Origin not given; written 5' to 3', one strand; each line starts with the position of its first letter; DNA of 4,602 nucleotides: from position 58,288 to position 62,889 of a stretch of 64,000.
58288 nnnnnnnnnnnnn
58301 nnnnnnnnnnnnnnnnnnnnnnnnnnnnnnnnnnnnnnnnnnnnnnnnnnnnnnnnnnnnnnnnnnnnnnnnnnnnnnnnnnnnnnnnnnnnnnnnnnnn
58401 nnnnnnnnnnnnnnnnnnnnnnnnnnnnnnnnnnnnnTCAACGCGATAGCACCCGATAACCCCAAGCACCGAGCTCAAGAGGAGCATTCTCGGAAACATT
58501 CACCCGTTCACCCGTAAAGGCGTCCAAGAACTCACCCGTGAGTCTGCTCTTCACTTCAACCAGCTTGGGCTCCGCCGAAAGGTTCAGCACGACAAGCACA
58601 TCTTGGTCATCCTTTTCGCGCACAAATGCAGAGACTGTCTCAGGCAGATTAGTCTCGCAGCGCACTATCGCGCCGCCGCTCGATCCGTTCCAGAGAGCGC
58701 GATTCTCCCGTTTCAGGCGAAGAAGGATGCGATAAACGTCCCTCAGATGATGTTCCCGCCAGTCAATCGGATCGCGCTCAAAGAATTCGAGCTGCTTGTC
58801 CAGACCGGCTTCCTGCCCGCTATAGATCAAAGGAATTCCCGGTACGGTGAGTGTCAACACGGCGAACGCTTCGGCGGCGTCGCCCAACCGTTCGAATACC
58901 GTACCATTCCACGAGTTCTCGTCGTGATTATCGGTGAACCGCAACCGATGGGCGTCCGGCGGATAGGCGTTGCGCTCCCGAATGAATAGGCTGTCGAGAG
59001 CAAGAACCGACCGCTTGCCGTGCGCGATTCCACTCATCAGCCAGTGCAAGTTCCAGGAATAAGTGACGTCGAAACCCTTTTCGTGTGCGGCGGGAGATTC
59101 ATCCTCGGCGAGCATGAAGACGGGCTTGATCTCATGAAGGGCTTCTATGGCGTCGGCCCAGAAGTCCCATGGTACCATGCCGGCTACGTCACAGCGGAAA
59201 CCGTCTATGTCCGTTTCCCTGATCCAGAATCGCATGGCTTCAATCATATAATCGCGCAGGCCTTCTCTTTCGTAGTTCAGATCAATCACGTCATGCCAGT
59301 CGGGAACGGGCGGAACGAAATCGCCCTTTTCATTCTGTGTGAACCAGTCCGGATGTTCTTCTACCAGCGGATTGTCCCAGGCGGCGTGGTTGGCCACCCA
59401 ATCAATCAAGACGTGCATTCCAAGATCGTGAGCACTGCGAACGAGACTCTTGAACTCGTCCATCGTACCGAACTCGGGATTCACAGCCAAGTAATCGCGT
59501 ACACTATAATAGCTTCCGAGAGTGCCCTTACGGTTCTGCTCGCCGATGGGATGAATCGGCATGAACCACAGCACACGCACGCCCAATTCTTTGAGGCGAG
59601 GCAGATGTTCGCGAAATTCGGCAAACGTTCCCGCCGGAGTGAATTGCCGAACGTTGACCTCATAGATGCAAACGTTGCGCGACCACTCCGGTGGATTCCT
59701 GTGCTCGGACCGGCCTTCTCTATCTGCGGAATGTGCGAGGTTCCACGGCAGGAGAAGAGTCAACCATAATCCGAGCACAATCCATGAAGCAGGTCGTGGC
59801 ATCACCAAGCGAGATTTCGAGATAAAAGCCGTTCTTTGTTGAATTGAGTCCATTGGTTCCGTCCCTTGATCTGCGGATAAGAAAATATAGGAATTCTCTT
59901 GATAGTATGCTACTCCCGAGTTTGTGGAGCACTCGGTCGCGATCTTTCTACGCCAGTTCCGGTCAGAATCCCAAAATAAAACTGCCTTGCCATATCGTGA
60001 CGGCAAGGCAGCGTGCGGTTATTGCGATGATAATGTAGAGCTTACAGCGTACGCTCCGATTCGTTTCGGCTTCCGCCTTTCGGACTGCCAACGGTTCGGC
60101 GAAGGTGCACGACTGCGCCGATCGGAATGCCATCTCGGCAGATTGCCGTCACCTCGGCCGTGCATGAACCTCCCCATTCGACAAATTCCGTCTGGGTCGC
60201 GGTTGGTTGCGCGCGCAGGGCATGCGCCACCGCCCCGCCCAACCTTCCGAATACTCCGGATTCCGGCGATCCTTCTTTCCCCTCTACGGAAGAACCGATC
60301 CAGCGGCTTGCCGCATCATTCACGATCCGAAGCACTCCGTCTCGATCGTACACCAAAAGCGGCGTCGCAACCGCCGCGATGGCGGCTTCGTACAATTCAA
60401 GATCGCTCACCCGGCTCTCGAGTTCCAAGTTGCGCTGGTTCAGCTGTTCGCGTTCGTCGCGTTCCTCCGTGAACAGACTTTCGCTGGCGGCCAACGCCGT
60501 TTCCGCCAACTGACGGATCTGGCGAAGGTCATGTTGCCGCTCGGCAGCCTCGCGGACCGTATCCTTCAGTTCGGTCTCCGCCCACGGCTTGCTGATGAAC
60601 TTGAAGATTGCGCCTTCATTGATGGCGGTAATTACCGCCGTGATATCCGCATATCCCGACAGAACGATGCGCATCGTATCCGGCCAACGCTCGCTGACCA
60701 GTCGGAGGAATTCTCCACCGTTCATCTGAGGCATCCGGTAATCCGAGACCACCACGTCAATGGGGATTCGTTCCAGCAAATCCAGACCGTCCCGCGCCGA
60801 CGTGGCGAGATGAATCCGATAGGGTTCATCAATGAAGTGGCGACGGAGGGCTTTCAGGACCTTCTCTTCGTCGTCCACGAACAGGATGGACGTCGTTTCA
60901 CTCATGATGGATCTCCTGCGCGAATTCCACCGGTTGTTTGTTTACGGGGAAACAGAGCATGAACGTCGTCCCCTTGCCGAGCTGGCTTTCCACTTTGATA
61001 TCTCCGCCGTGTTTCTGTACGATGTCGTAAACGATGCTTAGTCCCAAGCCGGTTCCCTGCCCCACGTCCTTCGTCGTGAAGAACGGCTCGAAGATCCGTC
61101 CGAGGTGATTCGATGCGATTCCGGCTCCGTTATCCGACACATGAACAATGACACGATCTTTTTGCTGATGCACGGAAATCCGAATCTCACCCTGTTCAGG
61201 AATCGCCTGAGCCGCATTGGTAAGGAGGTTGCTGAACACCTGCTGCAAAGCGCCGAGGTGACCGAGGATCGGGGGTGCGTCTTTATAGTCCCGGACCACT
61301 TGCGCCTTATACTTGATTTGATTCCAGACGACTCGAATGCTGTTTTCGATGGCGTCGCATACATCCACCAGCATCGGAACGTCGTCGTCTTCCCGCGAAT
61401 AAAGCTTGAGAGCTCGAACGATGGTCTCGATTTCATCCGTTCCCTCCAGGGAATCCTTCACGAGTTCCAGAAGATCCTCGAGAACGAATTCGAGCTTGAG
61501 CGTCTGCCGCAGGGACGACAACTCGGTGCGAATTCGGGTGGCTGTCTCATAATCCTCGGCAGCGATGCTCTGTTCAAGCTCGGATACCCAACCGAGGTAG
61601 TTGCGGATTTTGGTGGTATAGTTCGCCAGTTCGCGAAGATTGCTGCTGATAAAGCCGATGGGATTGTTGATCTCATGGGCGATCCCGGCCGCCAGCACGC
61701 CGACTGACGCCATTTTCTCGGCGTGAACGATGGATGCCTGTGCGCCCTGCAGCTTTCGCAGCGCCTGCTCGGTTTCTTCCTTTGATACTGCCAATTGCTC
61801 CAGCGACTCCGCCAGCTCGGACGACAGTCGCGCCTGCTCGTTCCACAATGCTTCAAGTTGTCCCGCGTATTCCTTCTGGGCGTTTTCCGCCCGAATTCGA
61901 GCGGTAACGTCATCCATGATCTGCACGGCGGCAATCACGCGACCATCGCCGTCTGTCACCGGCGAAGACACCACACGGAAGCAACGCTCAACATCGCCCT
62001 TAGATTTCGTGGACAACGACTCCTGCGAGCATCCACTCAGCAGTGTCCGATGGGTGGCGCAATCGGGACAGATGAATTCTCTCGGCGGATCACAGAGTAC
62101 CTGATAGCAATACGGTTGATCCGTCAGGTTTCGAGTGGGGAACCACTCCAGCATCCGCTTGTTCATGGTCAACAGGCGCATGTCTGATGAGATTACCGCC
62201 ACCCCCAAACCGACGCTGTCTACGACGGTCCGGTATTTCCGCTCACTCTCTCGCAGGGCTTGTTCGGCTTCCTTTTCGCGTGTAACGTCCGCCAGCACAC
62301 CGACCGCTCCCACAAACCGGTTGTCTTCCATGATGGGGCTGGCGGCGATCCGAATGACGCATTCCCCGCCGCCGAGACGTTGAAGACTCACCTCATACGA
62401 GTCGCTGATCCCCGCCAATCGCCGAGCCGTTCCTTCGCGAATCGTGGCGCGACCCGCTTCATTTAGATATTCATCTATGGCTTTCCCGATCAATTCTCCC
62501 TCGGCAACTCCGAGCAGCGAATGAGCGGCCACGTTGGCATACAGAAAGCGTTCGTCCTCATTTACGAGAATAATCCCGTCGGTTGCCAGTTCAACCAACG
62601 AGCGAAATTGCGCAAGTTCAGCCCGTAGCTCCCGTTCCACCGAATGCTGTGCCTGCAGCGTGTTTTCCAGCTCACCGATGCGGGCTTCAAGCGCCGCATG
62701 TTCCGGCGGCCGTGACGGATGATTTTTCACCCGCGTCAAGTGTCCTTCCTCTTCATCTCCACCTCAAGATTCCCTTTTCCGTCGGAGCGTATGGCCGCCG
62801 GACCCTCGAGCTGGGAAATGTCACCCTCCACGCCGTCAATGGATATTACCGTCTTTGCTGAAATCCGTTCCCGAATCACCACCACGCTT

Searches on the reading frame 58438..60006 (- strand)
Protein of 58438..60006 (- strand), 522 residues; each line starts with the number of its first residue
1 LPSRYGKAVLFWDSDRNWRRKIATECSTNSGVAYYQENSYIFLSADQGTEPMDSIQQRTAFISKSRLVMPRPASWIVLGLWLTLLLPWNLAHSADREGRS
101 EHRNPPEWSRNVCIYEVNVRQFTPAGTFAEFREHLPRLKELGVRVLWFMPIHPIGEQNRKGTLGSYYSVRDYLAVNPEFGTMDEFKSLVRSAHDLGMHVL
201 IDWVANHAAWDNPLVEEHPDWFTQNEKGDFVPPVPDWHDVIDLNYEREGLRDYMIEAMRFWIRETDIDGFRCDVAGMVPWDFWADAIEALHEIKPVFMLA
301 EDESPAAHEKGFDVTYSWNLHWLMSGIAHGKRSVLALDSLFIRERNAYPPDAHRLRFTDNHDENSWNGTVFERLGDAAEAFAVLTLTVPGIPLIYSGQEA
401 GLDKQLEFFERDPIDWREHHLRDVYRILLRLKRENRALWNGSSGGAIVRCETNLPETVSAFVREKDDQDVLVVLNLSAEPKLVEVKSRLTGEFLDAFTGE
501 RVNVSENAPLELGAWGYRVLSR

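Call 55: search_protein_families(library=pfam, proteins=[window:58438-60006:-], max_evalue=0.0001)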
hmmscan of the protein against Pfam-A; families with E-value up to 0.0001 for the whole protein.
window:58438-60006:- (522 aa): 5 families
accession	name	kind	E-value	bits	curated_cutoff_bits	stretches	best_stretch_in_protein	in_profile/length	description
PF00128.31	Alpha-amylase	-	8.4e-35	121.3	22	2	126-230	16-113/446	Alpha amylase, catalytic domain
PF16657.11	Malt_amylase_C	-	4.7e-09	36.6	27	1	456-519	11-75/75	Maltogenic Amylase, C-terminal domain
PF14701.12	hDGE_amylase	-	5.5e-08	32.8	27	1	126-220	19-115/439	Glycogen debranching enzyme, glucanotransferase domain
PF23915.1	SusG_C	-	1.1e-05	26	27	1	458-515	1-58/62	Alpha-amylase SusG C-terminal domain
PF14871.12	GHL6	-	1.2e-05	26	35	1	177-273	39-131/132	Hypothetical glycosyl hydrolase 6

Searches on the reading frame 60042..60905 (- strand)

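Call 55: search_protein_families(library=pfam, proteins=[window:60042-60905:-], max_evalue=0.0001)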
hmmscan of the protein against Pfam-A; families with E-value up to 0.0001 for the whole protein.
window:60042-60905:- (287 aa): 1 family
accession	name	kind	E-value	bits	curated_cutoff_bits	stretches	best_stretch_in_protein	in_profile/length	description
PF00072.30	Response_reg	-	2.7e-21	76.3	30.2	1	7-117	1-110/111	Response regulator receiver domain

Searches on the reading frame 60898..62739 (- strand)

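Call 55: search_protein_families(library=pfam, proteins=[window:60898-62739:-], max_evalue=0.0001)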
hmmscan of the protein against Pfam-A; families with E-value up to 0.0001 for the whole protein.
window:60898-62739:- (613 aa): 8 families
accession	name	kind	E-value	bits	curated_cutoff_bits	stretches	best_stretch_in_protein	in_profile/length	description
PF02518.31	HATPase_c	-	2.5e-30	105.6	26.4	1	497-600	5-110/111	Histidine kinase-, DNA gyrase B-, and HSP90-like ATPase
PF08448.16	PAS_4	-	8.3e-20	71.5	23.1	2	52-156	4-109/110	PAS fold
PF13426.13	PAS_9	-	3.9e-17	62.8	27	1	54-153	2-102/103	PAS domain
PF00989.32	PAS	-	3.7e-14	53.1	22.6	1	44-152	2-113/113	PAS fold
PF13188.13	PAS_8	-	7.4e-12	45.2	21.8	1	43-94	1-53/65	PAS domain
PF14501.12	HATPase_c_5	-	3.6e-09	36.9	22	1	498-586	6-91/102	GHKL domain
PF12860.13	PAS_7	-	2.4e-08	34.6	27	0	52-160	4-115/115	PAS fold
PF02151.25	UVR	-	5e-05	23.4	21.5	0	386-412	9-35/36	UvrB/uvrC motif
